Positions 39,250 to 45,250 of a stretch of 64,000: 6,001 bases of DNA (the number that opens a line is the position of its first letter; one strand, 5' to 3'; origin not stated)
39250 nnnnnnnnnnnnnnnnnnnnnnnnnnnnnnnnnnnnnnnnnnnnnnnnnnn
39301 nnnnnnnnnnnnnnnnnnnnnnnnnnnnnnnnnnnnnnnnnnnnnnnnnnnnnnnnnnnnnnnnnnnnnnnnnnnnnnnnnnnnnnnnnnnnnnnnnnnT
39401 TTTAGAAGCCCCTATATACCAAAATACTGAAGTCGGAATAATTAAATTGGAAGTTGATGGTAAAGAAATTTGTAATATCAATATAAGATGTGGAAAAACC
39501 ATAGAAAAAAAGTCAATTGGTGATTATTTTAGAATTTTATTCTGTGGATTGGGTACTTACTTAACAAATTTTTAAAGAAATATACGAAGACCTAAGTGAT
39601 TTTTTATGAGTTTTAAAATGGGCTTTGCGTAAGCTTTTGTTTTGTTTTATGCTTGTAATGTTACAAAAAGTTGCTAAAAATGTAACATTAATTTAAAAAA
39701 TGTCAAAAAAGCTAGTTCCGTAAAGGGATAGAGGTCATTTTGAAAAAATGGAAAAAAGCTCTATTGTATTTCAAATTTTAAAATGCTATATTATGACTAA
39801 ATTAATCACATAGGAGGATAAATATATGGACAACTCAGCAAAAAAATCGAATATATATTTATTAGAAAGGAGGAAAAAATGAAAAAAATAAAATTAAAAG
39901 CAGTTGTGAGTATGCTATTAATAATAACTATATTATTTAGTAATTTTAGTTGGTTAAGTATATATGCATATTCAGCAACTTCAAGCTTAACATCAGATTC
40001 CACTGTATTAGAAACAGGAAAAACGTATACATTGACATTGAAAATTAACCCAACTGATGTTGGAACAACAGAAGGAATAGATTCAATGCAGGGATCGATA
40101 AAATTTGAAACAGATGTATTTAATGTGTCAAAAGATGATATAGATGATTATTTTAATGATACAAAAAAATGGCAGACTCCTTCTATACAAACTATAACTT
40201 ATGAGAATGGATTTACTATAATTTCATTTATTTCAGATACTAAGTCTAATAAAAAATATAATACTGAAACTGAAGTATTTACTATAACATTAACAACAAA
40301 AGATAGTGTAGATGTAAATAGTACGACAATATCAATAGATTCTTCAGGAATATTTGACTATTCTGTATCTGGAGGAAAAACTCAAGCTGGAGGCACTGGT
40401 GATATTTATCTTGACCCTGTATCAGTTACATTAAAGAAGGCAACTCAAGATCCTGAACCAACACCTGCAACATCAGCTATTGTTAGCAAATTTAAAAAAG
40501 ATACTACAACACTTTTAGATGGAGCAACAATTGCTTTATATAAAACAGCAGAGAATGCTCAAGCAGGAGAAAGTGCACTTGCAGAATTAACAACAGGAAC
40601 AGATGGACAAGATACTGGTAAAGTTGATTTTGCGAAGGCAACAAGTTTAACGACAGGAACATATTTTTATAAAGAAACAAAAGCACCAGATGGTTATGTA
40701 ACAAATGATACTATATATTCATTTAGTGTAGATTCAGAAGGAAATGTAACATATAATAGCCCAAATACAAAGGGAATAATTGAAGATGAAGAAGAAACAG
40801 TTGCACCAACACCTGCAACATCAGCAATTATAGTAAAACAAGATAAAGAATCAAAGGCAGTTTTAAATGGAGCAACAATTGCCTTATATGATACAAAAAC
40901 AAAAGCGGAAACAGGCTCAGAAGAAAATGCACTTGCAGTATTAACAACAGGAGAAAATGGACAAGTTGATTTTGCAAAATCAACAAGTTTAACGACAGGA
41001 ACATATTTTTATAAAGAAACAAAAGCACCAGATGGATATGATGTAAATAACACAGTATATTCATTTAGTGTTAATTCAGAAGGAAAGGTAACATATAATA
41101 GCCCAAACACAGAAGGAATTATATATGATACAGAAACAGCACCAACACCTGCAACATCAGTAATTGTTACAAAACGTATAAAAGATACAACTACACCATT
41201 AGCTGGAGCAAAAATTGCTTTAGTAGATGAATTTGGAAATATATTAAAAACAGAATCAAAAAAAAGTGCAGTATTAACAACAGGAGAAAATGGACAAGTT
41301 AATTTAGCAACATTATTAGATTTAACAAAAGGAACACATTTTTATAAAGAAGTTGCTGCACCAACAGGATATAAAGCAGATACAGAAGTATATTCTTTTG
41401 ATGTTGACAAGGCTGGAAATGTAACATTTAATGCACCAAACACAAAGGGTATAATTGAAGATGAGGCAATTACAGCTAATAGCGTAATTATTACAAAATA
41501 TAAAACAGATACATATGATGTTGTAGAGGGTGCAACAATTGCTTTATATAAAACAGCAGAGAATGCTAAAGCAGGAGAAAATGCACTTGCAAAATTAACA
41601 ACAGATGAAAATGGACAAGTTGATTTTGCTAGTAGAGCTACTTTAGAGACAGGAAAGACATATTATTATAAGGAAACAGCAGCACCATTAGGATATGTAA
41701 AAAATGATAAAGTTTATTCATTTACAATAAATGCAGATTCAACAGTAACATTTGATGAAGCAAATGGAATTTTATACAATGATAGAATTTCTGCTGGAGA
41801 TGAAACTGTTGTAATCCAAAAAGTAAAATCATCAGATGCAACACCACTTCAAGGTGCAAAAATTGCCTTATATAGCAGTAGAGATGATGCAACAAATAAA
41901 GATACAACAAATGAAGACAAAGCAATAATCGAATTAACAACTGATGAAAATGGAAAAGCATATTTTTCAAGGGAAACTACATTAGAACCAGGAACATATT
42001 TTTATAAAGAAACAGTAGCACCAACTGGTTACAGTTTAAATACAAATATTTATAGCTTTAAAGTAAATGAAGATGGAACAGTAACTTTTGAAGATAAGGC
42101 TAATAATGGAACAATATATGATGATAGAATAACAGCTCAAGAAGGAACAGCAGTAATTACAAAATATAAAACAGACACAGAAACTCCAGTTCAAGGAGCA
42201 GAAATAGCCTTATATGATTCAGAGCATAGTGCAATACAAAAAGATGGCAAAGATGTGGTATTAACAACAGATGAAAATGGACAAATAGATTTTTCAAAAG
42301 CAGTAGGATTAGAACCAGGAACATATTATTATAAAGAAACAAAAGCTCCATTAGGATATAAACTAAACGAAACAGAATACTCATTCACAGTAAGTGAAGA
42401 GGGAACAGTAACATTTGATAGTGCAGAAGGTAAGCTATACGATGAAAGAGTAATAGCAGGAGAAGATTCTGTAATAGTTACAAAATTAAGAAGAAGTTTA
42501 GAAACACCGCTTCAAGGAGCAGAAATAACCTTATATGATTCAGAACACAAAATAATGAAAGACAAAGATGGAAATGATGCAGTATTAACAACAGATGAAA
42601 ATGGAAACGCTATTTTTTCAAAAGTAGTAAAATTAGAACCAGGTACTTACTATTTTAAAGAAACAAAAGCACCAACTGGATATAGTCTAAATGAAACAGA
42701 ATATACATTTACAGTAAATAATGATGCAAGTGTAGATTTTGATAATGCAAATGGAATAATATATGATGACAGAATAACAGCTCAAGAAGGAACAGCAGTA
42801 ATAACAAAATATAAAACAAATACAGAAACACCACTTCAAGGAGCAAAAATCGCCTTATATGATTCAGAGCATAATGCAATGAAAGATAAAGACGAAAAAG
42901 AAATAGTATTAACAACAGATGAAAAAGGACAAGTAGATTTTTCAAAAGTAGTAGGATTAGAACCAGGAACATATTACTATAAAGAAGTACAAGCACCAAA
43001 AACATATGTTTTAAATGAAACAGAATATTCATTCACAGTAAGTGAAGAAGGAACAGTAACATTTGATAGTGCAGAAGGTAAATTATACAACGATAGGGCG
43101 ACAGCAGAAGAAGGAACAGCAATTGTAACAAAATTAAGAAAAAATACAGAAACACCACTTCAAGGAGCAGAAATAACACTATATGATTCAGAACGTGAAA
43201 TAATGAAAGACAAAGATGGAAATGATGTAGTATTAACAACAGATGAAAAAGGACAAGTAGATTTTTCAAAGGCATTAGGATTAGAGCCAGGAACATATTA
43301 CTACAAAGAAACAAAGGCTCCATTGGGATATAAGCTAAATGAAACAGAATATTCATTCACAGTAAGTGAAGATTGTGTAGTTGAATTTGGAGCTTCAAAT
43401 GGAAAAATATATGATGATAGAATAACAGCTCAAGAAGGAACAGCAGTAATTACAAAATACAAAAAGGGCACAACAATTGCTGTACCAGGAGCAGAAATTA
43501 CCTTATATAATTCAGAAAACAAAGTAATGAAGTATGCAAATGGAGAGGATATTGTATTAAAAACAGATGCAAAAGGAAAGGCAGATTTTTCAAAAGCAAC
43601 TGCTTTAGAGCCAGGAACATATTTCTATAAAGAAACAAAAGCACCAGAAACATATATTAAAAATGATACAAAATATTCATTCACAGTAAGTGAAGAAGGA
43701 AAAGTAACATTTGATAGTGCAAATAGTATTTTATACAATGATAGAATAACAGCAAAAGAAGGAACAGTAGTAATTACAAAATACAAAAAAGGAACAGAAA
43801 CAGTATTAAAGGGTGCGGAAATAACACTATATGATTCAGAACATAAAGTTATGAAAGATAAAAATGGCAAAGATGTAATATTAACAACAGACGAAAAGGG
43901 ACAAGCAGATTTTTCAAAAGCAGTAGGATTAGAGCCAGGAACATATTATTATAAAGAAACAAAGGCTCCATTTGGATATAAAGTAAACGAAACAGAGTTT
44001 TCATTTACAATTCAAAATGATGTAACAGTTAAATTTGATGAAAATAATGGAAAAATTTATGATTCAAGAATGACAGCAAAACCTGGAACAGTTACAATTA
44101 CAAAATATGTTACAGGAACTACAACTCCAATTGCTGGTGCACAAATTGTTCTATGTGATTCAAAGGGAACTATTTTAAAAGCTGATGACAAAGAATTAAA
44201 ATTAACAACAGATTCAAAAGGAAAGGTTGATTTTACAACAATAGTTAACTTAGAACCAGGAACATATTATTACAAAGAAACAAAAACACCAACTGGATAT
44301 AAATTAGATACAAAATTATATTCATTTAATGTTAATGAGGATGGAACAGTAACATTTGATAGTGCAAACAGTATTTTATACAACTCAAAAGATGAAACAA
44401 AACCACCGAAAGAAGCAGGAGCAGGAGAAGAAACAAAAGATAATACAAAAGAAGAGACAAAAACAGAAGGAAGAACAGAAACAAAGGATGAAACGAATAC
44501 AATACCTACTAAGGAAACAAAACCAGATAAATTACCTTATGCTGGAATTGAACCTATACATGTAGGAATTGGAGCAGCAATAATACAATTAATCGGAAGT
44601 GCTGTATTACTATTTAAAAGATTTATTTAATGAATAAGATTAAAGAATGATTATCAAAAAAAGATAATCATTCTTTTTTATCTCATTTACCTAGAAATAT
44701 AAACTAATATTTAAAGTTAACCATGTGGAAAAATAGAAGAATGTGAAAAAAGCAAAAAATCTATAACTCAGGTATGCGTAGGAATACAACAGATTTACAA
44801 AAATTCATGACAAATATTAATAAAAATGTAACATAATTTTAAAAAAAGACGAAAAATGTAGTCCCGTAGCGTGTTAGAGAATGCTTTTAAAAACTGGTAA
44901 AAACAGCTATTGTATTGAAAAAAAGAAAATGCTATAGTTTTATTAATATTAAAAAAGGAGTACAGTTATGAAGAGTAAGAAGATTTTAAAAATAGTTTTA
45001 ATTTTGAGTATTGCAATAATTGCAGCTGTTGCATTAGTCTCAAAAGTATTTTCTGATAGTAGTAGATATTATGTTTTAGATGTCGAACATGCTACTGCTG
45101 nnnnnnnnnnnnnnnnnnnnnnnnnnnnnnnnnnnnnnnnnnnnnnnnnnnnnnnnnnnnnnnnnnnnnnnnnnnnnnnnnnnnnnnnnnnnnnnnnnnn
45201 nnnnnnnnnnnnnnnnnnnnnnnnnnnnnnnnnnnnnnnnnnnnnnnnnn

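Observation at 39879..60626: Non-cellulosomal cohesin-dockerin surface assembly: giant dockerin-tipped vWA adhesin plus three cohesin-like anchored proteins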

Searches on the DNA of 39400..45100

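Call 101: search_rna_families(source=window, start=39400, end=45100, threshold=evalue, max_evalue=1)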
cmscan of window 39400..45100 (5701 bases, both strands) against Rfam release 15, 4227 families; matches with E-value up to 1: 0.
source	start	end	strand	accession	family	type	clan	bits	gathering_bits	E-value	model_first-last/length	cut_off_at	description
